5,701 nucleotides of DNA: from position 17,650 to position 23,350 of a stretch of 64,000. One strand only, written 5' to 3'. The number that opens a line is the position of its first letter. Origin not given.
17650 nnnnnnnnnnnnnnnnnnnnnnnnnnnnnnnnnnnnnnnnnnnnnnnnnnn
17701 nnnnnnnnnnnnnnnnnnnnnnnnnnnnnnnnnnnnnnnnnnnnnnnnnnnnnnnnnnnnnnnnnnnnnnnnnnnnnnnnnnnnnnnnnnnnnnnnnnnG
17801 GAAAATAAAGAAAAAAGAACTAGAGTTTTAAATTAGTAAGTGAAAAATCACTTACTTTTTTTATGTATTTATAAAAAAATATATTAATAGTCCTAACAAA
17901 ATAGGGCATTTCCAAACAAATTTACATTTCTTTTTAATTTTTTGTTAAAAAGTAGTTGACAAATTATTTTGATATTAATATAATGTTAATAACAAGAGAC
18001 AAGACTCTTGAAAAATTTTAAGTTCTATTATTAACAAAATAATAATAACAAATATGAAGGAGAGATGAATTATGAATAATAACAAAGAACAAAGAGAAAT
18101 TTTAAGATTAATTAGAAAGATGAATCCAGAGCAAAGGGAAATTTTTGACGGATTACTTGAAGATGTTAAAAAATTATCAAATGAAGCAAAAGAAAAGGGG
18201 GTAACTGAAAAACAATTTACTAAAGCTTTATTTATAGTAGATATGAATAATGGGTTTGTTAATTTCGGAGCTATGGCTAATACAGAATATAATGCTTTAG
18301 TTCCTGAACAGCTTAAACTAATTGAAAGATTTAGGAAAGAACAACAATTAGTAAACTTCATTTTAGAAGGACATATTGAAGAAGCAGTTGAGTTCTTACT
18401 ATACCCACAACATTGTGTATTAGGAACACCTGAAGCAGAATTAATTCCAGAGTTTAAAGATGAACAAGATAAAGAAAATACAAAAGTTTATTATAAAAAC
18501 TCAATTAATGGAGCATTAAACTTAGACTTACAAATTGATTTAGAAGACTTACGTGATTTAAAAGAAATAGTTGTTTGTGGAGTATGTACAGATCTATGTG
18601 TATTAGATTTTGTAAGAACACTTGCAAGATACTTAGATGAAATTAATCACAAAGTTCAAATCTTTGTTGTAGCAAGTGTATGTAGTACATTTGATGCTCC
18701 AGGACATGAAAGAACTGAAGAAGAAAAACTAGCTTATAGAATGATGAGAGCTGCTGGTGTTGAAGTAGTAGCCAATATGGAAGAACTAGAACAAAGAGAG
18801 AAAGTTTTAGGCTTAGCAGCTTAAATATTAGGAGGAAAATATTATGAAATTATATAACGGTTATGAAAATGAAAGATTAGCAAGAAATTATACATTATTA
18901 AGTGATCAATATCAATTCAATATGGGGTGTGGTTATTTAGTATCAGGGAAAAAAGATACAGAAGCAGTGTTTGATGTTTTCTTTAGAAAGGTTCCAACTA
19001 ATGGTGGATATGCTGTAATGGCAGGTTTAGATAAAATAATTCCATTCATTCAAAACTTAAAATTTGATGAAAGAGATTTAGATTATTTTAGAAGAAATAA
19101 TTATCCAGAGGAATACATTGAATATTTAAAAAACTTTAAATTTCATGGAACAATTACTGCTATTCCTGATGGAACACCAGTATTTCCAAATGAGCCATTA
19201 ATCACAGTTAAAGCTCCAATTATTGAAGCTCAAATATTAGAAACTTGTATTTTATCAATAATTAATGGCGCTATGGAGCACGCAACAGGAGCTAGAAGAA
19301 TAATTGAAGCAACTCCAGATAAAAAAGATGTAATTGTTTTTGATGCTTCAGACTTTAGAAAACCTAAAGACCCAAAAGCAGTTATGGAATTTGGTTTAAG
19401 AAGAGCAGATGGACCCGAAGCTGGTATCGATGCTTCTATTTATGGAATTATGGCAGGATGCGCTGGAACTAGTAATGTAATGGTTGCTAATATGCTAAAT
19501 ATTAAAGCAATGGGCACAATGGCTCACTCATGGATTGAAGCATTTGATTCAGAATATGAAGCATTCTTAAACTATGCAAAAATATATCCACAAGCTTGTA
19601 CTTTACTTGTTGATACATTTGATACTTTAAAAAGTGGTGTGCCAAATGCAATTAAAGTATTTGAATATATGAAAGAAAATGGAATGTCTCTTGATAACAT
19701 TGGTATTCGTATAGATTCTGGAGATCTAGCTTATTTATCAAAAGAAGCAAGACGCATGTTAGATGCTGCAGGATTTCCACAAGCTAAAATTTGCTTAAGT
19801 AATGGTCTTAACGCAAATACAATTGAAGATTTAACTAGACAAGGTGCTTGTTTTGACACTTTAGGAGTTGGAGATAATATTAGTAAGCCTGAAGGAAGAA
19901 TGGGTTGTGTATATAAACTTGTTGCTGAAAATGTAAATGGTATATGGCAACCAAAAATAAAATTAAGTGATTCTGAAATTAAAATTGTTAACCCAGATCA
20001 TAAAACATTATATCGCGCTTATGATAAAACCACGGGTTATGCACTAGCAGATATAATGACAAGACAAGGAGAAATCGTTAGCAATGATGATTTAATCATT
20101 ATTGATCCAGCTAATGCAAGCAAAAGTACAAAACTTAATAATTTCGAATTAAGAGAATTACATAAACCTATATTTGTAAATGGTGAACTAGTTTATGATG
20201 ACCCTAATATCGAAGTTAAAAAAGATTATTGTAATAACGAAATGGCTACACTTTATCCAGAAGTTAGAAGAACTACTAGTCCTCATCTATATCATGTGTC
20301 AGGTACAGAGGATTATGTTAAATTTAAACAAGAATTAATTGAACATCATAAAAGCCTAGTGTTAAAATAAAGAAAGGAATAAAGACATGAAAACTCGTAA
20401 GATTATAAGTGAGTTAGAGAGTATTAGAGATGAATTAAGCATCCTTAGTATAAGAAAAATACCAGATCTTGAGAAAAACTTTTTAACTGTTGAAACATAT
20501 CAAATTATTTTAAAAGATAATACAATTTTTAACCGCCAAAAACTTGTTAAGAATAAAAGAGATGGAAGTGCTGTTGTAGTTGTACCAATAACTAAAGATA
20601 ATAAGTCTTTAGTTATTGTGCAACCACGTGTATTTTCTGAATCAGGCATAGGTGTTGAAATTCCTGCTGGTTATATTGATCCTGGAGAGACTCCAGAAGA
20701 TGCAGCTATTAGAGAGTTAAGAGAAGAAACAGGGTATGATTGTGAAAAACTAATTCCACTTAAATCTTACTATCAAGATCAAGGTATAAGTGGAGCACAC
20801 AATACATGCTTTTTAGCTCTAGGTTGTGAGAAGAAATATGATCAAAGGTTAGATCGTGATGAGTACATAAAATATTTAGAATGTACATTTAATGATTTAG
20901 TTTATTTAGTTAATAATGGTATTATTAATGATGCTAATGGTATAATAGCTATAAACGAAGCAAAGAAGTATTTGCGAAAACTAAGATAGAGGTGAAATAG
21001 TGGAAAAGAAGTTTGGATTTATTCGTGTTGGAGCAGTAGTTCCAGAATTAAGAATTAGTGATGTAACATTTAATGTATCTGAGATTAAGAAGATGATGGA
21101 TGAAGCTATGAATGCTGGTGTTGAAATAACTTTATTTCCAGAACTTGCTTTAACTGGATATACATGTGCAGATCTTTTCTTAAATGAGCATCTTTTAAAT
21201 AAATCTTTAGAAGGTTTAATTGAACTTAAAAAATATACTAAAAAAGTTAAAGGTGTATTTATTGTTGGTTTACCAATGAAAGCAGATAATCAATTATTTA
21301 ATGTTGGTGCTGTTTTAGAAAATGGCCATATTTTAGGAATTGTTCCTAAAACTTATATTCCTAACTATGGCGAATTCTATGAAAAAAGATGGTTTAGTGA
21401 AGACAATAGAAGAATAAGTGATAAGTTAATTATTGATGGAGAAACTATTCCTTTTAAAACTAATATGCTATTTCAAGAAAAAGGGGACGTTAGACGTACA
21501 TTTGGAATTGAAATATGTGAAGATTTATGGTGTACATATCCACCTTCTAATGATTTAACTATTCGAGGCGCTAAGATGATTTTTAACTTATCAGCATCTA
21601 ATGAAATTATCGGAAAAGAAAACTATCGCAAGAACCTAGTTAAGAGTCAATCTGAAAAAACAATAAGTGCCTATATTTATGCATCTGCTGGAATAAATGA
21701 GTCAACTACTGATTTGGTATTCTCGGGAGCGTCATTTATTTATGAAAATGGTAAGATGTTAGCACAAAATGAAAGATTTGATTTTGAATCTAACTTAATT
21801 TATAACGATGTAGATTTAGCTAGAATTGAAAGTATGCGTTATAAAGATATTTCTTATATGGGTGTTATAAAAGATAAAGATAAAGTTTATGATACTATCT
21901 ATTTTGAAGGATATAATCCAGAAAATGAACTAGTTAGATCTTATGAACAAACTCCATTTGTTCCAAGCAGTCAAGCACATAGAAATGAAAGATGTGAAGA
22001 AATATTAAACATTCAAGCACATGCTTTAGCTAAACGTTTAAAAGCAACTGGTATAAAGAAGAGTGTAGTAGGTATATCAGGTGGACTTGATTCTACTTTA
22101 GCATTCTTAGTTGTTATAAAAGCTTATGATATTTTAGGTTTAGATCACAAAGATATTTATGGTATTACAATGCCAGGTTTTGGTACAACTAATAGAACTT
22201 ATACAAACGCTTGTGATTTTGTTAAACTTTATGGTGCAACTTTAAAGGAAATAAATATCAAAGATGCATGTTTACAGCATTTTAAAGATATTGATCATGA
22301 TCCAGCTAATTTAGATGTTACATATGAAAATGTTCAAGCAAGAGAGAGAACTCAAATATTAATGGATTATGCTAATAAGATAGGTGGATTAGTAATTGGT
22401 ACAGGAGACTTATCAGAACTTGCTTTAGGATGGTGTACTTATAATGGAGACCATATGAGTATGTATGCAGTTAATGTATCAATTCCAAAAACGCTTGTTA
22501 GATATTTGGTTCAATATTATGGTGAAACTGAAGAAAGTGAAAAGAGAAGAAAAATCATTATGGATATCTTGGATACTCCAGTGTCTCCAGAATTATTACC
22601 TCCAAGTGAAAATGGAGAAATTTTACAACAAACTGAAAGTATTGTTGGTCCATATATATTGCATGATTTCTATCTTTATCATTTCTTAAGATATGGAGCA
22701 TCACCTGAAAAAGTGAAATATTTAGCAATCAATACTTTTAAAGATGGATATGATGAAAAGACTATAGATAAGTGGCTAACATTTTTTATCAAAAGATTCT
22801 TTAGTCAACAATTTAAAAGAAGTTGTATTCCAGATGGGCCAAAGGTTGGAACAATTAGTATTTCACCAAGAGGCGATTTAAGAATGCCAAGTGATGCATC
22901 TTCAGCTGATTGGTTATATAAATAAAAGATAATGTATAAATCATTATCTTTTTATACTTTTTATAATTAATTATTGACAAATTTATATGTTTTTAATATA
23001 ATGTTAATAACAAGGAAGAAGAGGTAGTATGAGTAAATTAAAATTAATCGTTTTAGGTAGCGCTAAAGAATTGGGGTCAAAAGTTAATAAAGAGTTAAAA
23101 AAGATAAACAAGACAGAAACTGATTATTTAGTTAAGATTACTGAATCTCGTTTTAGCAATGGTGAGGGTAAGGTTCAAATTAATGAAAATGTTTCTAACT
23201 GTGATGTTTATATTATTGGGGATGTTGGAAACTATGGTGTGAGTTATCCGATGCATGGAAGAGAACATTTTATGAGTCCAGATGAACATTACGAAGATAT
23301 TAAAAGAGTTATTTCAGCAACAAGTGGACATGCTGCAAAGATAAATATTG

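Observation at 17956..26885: Complete NrtR-type NAD salvage/ADP-ribose recycling regulon with an identical 21-bp promoter-embedded operator at both operon heads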

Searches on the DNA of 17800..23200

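Call 22: search_rna_families(source=window, start=17800, end=23200, threshold=evalue, max_evalue=10)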
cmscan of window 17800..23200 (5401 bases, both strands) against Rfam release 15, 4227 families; matches with E-value up to 10: 6.
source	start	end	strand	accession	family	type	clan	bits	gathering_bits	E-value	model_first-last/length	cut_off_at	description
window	18791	18846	+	RF03091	Clostridium-PBP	Gene; sRNA;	-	25.1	94.4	4.3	1-73/73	no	Clostridium-PBP RNA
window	20586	20618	+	RF03701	mir-4041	Gene; miRNA;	-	23.6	74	0.6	1-54/54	no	mir-4041 microRNA precursor family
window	20586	20618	-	RF03701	mir-4041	Gene; miRNA;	-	23.3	74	0.73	1-54/54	no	mir-4041 microRNA precursor family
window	21170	21225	+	RF01795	FourU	Cis-reg; thermoregulator;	-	18.5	60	5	1-65/65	no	FourU thermometer RNA element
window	20175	20249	+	RF00274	SNORD57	Gene; snRNA; snoRNA; CD-box;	CL00058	17.5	47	8.1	1-72/72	no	Small nucleolar RNA SNORD57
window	22800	22870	-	RF02172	RFPL3-AS1_2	Gene; lncRNA;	-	15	40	2.2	1-71/71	no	RFPL3 antisense RNA 1 conserved region 2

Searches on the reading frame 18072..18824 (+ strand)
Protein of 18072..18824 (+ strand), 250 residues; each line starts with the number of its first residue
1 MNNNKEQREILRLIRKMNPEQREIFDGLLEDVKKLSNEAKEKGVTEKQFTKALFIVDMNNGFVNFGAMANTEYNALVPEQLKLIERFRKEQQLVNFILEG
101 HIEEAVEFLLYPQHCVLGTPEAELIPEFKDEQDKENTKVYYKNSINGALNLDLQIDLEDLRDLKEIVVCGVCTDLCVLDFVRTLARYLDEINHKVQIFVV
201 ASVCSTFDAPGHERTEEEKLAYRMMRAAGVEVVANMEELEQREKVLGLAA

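Call 10: search_protein_families(library=pfam, proteins=[window:18072-18824:+])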
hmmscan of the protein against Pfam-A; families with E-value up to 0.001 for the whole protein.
window:18072-18824:+ (250 aa): 1 family
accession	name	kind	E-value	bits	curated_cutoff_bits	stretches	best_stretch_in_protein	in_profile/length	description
PF00857.26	Isochorismatase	-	2.9e-19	70.3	27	1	52-233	2-171/175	Isochorismatase domain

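Call 11: search_protein_families(library=ncbifam, proteins=[window:18072-18824:+])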
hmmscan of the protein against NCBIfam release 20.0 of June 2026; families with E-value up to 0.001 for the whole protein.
window:18072-18824:+ (250 aa): 3 families
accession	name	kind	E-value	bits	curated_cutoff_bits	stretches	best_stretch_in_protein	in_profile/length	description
NF008623.0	PRK11609.1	equivalog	1.5e-07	31.4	174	0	107-239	79-208/213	bifunctional nicotinamidase/pyrazinamidase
NF008517.0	PRK11440.1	equivalog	1.4e-05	25.2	195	1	50-228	8-179/188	hydrolase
NF041461.1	C_hydro_YcaC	equivalog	0.00027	20.5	310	1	120-234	61-161/201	isochorismate family cysteine hydrolase YcaC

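Call 40: search_solved_structures(query=window:18072-18824:+, max_evalue=0.001, show_alignments=1)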
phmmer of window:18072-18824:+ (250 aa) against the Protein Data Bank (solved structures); distinct sequences matched with E-value up to 0.001: 7.
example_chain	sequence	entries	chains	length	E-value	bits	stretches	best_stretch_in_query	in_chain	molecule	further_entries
1ilw_A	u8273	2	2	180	7e-11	45.4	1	51-232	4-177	180 aa long hypothetical Pyrazinamidase/nicotinamidase | 180aa long hypothetical Pyrazinamidase/Nicotinamidase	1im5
6a8l_A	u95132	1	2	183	1.8e-07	34.2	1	51-213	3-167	Isochorismatase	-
5zn8_A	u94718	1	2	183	1.8e-07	34.2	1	51-213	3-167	Isochorismatase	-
3hb7_A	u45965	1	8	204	5.2e-07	32.7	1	51-179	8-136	Isochorismatase hydrolase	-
3eef_A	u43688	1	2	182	2.7e-06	30.4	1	51-179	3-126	N-carbamoylsarcosine amidase related protein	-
3s2s_A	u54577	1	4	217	8e-05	25.5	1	49-212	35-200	Putative pyrazinamidase/nicotinamidase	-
3o90_A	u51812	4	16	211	0.00084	22.2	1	48-180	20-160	nicotinamidase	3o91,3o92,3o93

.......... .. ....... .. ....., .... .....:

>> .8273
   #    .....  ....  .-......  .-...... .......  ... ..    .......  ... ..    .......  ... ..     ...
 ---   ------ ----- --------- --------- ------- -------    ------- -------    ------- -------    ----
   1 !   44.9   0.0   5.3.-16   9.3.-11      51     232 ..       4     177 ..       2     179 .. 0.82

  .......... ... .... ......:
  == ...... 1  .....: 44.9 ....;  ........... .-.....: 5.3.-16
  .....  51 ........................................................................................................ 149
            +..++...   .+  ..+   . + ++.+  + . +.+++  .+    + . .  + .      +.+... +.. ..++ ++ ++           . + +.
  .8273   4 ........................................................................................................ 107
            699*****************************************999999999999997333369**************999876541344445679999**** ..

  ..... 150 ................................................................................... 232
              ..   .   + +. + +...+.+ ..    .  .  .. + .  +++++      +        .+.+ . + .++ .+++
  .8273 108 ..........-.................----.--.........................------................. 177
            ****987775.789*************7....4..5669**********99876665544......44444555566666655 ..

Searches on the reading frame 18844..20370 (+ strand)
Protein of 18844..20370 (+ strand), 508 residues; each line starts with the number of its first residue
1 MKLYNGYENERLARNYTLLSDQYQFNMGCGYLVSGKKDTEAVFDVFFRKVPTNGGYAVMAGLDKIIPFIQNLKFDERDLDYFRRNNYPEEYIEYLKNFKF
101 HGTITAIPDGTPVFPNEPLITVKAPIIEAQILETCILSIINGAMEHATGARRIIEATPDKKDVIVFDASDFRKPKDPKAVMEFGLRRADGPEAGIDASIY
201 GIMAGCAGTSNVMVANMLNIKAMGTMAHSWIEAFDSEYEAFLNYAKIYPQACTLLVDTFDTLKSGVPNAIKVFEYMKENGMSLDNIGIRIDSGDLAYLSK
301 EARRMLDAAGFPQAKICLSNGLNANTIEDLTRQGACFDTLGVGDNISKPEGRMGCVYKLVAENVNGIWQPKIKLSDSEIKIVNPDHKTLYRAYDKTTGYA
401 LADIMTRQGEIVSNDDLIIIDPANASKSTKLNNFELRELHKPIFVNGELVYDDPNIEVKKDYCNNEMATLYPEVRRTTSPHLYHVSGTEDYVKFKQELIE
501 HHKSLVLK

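Call 10: search_protein_families(library=pfam, proteins=[window:18844-20370:+])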
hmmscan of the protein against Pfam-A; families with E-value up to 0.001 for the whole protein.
window:18844-20370:+ (508 aa): 4 families
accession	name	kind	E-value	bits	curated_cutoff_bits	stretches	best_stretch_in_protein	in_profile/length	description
PF17767.7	NAPRTase_N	-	3.4e-34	118.3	32.6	1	18-141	1-125/125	Nicotinate phosphoribosyltransferase (NAPRTase) N-terminal domain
PF17956.6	NAPRTase_C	-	1.3e-26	93.7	23.3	1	387-495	2-111/111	Nicotinate phosphoribosyltransferase C-terminal domain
PF04095.22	NAPRTase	-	2.3e-08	34.5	20.8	1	180-380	3-219/239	Nicotinate phosphoribosyltransferase (NAPRTase) family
PF02749.22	QRPTase_N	-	0.00013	22.5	27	0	103-141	42-79/82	Quinolinate phosphoribosyl transferase, N-terminal domain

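Call 11: search_protein_families(library=ncbifam, proteins=[window:18844-20370:+])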
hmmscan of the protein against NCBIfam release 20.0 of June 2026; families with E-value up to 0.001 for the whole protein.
window:18844-20370:+ (508 aa): 11 families
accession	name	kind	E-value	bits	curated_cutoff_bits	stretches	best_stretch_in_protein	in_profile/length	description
NF006695.0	PRK09243.1-2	equivalog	7.1e-165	549.3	469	1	14-504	4-477/480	nicotinate phosphoribosyltransferase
NF009131.0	PRK12484.1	equivalog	1.1e-130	436.4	330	1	14-503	4-445/455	nicotinate phosphoribosyltransferase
TIGR01513.1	NAPRTase_put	equivalog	1.3e-130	436.3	297.4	1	17-489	1-450/452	nicotinate phosphoribosyltransferase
NF006694.0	PRK09243.1-1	equivalog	1e-128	430.1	663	1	15-503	6-477/485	nicotinate phosphoribosyltransferase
NF006697.0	PRK09243.1-4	equivalog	2.9e-123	412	776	1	15-504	8-479/488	nicotinate phosphoribosyltransferase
NF006696.0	PRK09243.1-3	equivalog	2.5e-101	339.6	503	1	12-502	8-447/451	nicotinate phosphoribosyltransferase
NF006698.0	PRK09243.1-5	equivalog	5.5e-69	233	531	1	13-475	12-423/440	nicotinate phosphoribosyltransferase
NF006415.0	PRK08662.1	equivalog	3.6e-31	108.3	243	1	101-350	69-295/381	nicotinate phosphoribosyltransferase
NF003704.0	PRK05321.1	subfamily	9.3e-25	87.4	379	1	20-389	16-382/398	nicotinate phosphoribosyltransferase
TIGR01514.1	NAPRTase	equivalog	1.4e-21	77.1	269.55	1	21-387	9-387/399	nicotinate phosphoribosyltransferase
NF005529.0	PRK07188.1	equivalog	2.6e-15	56.2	378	2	102-279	78-235/358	nicotinate phosphoribosyltransferase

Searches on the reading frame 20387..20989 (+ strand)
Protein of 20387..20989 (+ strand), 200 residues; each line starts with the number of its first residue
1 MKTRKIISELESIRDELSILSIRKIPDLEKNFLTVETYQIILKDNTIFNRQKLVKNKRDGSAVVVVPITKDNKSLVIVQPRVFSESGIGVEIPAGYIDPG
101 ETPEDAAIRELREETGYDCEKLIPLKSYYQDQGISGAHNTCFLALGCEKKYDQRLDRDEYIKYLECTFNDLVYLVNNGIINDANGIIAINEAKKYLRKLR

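Call 10: search_protein_families(library=pfam, proteins=[window:20387-20989:+])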
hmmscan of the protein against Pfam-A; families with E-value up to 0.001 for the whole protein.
window:20387-20989:+ (200 aa): 1 family
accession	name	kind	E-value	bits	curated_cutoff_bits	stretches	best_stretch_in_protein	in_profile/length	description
PF00293.34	NUDIX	-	4.7e-17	62.7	21.1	1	61-171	4-118/134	NUDIX domain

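Call 11: search_protein_families(library=ncbifam, proteins=[window:20387-20989:+])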
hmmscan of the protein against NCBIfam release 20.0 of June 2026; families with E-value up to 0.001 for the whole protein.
window:20387-20989:+ (200 aa): 16 families
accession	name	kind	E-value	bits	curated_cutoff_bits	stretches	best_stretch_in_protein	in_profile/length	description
NF008736.0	PRK11762.1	equivalog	6.2e-15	55.2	169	1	35-198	24-183/186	ADP compounds hydrolase NudE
TIGR00052.1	TIGR00052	subfamily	9.9e-09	35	79.55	1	46-189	26-183/188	nudix-type nucleoside diphosphatase, YffH/AdpP family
TIGR02705.1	nudix_YtkD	equivalog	1.9e-08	34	154.4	1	57-128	21-85/156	RNA deprotection pyrophosphohydrolase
NF008044.0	PRK10776.1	equivalog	2.4e-07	30.7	148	1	67-126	10-69/130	8-oxo-dGTP diphosphatase MutT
TIGR00586.1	mutt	equivalog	2.6e-07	30.7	97.9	1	66-118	10-62/129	8-oxo-dGTP diphosphatase MutT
NF011585.0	PRK15009.1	equivalog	5.3e-07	29.5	234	1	28-190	13-182/191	GDP-mannose pyrophosphatase NudK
NF041652.1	Nud_hyd_Dein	equivalog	3.1e-06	27.5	200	1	70-121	22-76/152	Nudix hydrolase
NF006530.0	PRK08999.1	equivalog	7.1e-06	25.3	245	1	63-128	8-73/315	Nudix family hydrolase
NF008003.0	PRK10729.1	equivalog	9.8e-06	25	248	1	60-193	57-198/210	ADP-ribose diphosphatase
NF001938.0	PRK00714.1-5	equivalog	1.2e-05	24.7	116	1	91-123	48-80/172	RNA pyrophosphohydrolase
NF001936.0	PRK00714.1-3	equivalog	9.9e-05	22.3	118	1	55-119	4-66/155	RNA pyrophosphohydrolase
NF052459.1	OxoGTPPhMutT1Mycb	equivalog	0.00018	20.8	475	1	91-136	32-79/292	8-oxo-(d)GTP phosphatase MutT1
NF001299.0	PRK00241.1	equivalog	0.00028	20.5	158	1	64-120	138-191/263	NAD(+) diphosphatase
NF007834.0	PRK10546.1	equivalog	0.00029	20.6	156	1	63-120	6-62/135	pyrimidine (deoxy)nucleoside triphosphate diphosphatase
NF001935.0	PRK00714.1-2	equivalog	0.00029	20.4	259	1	90-121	33-64/183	RNA pyrophosphohydrolase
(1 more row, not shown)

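Call 38: search_solved_structures(query=window:20387-20989:+, max_evalue=0.001, show_alignments=1)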
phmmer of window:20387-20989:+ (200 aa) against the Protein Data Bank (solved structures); distinct sequences matched with E-value up to 0.001: 41.
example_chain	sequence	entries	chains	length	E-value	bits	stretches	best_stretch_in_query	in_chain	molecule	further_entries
8wv3_A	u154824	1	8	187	2.5e-19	72.9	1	58-190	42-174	ADP-ribose pyrophosphatase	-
8zr8_A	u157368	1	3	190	2.5e-19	72.8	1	58-190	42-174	Methanol dehydrogenase activator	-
9jax_E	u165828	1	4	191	2.7e-19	72.8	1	58-190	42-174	ADP-ribose pyrophosphatase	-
2yvm_A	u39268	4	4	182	4.5e-17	65.5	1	61-199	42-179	MutT/nudix family protein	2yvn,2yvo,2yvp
5c7q_A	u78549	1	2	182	3.9e-11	46.1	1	23-196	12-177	NudF protein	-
5c7t_A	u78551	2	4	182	1e-10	44.8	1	23-196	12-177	NudF protein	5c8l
3ac9_A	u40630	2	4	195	1.9e-09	40.6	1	55-136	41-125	ADP-sugar pyrophosphatase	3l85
3aca_A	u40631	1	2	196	1.9e-09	40.6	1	55-136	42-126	ADP-sugar pyrophosphatase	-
5qj4_A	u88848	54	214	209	2.1e-09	40.5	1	55-136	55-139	ADP-sugar pyrophosphatase | NUDT5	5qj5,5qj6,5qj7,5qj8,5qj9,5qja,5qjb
3bm4_A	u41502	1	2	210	2.1e-09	40.4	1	55-136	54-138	ADP-sugar pyrophosphatase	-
2dsc_A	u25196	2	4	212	2.2e-09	40.4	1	55-136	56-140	ADP-sugar pyrophosphatase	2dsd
5nqr_A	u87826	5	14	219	2.4e-09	40.3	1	55-136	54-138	ADP-sugar pyrophosphatase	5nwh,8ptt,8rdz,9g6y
2dsb_A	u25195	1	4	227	2.6e-09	40.2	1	55-136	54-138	ADP-sugar pyrophosphatase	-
9q0n_E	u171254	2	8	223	2.9e-09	40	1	55-136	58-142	ADP-sugar pyrophosphatase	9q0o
9q0m_E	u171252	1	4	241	3.3e-09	39.8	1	54-135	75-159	ADP-sugar pyrophosphatase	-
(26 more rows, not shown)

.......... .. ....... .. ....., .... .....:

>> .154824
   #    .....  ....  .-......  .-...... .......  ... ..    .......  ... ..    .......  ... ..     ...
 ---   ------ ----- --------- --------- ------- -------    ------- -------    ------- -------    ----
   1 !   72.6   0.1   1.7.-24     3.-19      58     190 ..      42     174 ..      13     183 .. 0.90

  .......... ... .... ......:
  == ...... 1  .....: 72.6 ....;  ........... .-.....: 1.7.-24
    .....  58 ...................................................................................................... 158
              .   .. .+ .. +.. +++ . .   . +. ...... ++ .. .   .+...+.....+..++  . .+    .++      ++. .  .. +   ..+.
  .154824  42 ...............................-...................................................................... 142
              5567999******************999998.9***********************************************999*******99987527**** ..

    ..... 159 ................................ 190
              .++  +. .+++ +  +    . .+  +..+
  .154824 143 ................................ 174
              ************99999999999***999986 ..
